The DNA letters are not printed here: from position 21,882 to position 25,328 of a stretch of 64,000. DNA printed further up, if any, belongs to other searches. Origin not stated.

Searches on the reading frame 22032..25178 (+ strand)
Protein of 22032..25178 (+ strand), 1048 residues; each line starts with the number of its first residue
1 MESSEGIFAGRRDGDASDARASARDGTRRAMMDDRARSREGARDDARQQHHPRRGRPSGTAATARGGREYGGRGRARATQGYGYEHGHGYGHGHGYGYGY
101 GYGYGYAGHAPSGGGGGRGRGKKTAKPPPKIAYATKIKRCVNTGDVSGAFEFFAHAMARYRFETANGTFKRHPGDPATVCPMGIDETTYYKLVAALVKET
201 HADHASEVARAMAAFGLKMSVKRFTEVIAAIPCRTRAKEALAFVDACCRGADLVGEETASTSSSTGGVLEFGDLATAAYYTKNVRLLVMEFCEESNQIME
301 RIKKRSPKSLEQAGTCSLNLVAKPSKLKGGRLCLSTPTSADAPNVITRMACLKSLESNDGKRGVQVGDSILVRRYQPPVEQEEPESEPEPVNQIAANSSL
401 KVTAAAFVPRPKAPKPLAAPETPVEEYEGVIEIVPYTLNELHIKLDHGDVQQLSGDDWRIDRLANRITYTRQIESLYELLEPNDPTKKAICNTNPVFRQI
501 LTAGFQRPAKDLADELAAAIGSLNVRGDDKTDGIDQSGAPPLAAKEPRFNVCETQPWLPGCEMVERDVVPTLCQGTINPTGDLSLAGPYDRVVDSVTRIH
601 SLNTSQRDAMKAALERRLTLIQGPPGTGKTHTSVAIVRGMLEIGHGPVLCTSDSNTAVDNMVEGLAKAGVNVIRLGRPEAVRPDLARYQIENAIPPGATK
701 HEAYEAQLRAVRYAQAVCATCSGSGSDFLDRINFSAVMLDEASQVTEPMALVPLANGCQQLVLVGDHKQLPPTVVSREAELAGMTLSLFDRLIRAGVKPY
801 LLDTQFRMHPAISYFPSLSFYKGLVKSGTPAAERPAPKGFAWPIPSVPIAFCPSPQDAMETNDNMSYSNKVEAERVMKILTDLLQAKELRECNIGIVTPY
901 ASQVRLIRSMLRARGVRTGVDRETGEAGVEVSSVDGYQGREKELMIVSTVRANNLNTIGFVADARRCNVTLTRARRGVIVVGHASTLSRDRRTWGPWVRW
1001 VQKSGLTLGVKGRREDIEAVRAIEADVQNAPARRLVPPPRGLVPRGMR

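Call 7: search_protein_families(library=pfam, proteins=[window:22032-25178:+])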
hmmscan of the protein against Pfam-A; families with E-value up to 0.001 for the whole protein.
window:22032-25178:+ (1048 aa): 5 families
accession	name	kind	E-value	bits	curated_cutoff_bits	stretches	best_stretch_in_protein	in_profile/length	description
PF13087.12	AAA_12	-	2.6e-58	197.3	27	1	786-984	3-194/195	AAA domain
PF13086.12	AAA_11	-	2e-45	156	27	2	708-777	187-257/257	AAA domain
PF13245.12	AAA_19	-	1.8e-12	48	25.1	1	606-773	1-132/134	AAA domain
PF13604.12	AAA_30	-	9.5e-12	45.5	27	1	602-772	2-130/191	AAA domain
PF02562.22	PhoH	-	0.00048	20.1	27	0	599-636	2-39/205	PhoH-like protein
